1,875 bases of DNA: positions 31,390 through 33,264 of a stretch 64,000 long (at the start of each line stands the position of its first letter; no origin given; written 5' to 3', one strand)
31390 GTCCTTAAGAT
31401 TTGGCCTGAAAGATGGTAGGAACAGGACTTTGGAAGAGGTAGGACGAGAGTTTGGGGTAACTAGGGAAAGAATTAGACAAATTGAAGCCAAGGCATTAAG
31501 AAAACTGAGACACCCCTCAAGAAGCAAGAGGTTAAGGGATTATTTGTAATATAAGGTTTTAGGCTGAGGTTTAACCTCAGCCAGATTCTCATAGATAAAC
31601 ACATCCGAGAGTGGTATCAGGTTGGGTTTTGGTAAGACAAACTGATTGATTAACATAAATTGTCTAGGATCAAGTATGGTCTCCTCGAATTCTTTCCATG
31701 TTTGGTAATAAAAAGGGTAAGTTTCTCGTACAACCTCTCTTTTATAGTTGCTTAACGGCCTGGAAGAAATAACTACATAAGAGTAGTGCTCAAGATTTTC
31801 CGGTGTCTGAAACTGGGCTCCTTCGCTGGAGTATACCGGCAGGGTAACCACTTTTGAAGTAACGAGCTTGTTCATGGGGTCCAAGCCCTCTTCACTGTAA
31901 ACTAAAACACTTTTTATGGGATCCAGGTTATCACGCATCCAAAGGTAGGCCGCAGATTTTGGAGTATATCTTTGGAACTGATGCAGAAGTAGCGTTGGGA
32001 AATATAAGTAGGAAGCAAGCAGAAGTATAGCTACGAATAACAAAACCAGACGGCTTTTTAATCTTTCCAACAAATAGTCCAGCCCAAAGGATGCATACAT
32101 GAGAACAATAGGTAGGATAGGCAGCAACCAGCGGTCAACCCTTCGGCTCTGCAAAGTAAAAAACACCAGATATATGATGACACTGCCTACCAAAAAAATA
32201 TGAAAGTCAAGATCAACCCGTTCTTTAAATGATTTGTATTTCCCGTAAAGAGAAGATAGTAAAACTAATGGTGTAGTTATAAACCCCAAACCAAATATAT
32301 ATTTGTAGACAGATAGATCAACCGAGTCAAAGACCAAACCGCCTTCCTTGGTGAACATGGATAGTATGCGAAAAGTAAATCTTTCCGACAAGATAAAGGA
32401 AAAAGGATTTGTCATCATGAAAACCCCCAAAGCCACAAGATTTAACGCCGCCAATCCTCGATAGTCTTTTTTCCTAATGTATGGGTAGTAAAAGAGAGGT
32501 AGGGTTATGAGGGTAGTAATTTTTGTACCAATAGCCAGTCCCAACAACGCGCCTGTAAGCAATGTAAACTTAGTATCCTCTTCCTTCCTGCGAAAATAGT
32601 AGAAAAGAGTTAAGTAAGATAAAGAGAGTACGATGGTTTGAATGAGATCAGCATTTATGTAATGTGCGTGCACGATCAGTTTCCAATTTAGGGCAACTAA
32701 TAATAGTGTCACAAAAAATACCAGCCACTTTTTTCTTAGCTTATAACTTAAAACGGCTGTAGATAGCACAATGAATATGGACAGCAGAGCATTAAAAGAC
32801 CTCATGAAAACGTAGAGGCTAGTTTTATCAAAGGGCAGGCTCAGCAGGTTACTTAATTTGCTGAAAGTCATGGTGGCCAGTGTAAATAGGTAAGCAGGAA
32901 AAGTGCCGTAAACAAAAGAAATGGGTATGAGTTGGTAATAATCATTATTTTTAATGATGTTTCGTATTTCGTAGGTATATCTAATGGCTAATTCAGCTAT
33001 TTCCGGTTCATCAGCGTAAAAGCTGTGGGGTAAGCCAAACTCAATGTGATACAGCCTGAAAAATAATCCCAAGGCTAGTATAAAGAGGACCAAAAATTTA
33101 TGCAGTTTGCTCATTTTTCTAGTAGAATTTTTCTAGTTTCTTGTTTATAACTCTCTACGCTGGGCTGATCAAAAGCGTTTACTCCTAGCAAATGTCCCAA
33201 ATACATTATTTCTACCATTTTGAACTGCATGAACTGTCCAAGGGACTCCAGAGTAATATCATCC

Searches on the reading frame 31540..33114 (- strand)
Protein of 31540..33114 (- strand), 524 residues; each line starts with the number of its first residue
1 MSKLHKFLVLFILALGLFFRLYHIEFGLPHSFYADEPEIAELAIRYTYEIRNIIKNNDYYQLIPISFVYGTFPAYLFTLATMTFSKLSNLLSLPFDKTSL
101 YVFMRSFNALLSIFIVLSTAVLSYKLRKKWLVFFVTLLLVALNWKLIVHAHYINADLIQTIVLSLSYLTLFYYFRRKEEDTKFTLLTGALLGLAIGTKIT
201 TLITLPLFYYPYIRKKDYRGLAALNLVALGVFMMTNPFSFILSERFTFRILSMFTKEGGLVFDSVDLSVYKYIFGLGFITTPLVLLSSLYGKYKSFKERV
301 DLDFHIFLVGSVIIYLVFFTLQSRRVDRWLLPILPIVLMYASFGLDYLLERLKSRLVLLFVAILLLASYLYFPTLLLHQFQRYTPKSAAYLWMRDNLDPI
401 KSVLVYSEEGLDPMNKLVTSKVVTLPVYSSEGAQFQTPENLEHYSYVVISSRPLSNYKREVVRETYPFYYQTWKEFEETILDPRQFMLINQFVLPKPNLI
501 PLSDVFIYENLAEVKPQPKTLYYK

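Call 10: search_protein_families(library=pfam, proteins=[window:31540-33114:-], max_evalue=0.01)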
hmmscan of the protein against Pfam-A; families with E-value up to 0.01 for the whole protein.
window:31540-33114:- (524 aa): 1 family
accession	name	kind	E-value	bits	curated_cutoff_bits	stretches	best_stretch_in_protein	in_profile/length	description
PF02366.24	PMT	-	2.5e-06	27.7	22.7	1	99-210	80-195/245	Dolichyl-phosphate-mannose-protein mannosyltransferase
